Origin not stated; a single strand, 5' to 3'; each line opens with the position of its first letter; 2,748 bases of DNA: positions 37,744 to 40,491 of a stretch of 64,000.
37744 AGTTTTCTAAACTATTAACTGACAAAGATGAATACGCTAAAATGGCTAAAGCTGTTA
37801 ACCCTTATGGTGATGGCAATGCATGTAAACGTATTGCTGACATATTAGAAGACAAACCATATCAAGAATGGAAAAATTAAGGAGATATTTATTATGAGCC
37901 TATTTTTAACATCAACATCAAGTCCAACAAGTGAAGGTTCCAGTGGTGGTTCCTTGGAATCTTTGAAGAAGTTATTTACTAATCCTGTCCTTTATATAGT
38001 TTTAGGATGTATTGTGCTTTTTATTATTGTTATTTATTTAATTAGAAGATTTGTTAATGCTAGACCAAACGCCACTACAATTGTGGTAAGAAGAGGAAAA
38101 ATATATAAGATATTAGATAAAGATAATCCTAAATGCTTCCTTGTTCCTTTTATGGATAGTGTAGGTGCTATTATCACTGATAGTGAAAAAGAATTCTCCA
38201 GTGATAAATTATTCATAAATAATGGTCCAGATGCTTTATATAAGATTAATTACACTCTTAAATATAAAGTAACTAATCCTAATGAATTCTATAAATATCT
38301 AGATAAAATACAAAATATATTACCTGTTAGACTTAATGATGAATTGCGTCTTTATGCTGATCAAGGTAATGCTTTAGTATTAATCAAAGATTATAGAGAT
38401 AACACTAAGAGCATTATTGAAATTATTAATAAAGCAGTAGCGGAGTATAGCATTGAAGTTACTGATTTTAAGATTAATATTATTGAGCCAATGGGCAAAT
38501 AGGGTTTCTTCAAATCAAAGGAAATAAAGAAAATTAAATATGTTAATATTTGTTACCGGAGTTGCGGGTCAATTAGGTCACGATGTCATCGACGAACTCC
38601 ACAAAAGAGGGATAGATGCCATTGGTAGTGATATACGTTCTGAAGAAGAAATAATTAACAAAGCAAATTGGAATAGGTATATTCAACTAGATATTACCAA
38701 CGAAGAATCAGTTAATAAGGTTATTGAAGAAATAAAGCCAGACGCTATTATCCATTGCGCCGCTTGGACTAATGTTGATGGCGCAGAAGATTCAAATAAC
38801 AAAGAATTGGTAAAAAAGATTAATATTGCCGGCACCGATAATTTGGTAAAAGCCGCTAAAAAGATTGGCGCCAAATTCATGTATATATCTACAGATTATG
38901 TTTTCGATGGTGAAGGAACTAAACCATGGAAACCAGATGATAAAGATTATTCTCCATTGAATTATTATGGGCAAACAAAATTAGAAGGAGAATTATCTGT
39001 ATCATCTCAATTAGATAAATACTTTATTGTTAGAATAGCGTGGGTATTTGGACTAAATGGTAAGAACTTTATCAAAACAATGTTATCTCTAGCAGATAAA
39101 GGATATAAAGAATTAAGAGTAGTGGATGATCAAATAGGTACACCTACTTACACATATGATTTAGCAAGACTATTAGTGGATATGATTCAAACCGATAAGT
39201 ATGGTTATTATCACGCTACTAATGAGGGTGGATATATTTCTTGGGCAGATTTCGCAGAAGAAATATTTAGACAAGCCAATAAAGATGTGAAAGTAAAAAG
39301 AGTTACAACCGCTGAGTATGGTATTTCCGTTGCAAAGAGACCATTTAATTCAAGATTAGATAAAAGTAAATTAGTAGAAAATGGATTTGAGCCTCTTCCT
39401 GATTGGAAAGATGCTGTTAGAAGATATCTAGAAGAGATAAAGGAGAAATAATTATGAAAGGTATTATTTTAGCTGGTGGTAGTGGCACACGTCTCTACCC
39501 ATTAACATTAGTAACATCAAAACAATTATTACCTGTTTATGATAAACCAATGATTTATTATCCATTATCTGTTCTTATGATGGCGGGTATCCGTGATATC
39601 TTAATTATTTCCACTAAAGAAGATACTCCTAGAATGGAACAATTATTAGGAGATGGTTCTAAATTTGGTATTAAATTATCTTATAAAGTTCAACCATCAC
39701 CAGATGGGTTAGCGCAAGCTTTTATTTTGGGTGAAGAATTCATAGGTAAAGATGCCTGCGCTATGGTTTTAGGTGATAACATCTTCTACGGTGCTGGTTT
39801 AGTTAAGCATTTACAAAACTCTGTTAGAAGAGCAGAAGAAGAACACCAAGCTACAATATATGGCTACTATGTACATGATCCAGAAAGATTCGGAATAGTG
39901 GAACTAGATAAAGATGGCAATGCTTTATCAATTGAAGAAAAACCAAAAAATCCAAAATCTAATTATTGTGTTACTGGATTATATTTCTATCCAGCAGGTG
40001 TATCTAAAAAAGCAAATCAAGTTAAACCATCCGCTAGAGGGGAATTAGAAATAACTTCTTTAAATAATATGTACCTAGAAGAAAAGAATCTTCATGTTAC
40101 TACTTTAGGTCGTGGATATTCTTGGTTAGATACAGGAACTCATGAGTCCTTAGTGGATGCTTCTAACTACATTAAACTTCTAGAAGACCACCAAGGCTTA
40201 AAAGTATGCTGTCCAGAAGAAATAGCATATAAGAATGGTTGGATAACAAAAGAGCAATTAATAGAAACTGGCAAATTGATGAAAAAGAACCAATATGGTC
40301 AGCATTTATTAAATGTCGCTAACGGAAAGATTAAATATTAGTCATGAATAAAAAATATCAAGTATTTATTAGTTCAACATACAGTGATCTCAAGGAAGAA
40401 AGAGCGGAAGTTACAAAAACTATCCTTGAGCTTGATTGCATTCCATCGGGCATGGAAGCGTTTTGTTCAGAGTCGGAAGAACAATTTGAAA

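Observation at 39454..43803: Two defence-type genes (DUF4062 protein and TIR-like protein) interleaved gene-by-gene inside the dTDP-rhamnose operon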

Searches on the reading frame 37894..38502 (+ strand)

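Call 4: search_protein_families(library=padloc, proteins=[window:37894-38502:+], max_evalue=0.01)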
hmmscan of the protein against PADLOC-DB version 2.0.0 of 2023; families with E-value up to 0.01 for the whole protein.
window:37894-38502:+ (202 aa): 0 families

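Call 45: search_protein_families(library=pfam, proteins=[window:37894-38502:+], max_evalue=0.001)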
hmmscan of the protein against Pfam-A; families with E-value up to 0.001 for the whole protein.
window:37894-38502:+ (202 aa): 1 family
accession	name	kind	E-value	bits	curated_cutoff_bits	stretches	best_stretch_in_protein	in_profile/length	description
PF01145.31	Band_7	-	3.8e-07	30.8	23.6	1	56-199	3-147/176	SPFH domain / Band 7 family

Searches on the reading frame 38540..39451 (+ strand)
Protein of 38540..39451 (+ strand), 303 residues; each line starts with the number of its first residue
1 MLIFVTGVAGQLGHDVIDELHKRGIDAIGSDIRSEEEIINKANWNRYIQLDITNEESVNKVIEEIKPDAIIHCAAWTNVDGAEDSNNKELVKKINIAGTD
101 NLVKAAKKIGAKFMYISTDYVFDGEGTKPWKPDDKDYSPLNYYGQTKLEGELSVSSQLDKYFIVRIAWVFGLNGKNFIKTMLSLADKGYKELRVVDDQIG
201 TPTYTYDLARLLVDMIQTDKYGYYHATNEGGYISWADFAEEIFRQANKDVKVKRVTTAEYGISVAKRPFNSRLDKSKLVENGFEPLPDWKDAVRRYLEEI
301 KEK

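Call 3: search_protein_families(library=pfam, proteins=[window:38540-39451:+], max_evalue=0.01)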
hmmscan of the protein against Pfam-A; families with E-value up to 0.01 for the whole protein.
window:38540-39451:+ (303 aa): 10 families
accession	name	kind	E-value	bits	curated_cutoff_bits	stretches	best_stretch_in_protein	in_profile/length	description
PF04321.23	RmlD_sub_bind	-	1.4e-89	300.4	27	1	1-300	1-285/287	RmlD substrate binding domain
PF01370.27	Epimerase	-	4.6e-28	98.7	20.9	1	3-218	1-227/240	NAD dependent epimerase/dehydratase family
PF16363.11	GDP_Man_Dehyd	-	3e-21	76.7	27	1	4-261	1-281/332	GDP-mannose 4,6 dehydratase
PF01073.25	3Beta_HSD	-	1.9e-14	53.8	22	1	5-206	2-219/280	3-beta hydroxysteroid dehydrogenase/isomerase family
PF02719.21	Polysacc_synt_2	-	2.9e-14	53.4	20.2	1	3-120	1-130/293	Polysaccharide biosynthesis protein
PF07993.18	NAD_binding_4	-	4e-10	39.7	20.1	1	55-171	79-209/258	Male sterility protein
PF13460.12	NAD_binding_10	-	8.5e-08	32.7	27.2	1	7-169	1-146/184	NAD(P)H-binding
PF00106.31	adh_short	-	2.8e-05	24.1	26.6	1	3-106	3-119/195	short chain dehydrogenase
PF13561.12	adh_short_C2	-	0.0004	20.5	27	1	7-109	1-118/236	Enoyl-(Acyl carrier protein) reductase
PF08659.16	KR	-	0.0015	18.9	22.6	1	4-115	4-132/180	KR domain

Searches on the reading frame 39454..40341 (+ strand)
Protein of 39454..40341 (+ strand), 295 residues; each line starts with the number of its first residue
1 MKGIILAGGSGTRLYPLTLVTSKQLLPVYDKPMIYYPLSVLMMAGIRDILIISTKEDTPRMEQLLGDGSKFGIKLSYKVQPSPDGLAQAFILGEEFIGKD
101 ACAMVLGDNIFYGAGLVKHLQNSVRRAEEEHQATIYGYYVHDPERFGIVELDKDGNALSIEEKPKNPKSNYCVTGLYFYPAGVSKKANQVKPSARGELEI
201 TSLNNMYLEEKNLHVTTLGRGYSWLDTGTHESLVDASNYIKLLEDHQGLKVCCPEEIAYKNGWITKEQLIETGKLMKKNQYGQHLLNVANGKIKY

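Call 3: search_protein_families(library=pfam, proteins=[window:39454-40341:+], max_evalue=0.01)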
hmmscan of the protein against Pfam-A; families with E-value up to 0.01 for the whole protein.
window:39454-40341:+ (295 aa): 3 families
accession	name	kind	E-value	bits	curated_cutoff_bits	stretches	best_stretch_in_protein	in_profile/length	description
PF00483.29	NTP_transferase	-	1e-73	248.4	21.2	1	2-240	1-242/245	Nucleotidyl transferase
PF12804.13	NTP_transf_3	-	8.2e-10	39.5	27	1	3-129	1-116/160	MobA-like NTP transferase domain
PF01128.25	IspD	-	0.0091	16.2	27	0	4-67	4-65/221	2-C-methyl-D-erythritol 4-phosphate cytidylyltransferase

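Call 81: search_protein_families(library=padloc, proteins=[L181:12645-14888:+], max_evalue=0.001)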
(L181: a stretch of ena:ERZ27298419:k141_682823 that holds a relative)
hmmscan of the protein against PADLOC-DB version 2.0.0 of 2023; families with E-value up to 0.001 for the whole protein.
L181:12645-14888:+ (748 aa): 1 family
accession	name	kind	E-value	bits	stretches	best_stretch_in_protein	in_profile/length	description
PDLC05051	PDC-S60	-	3.2e-24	83.1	1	3-724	1-752/1027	-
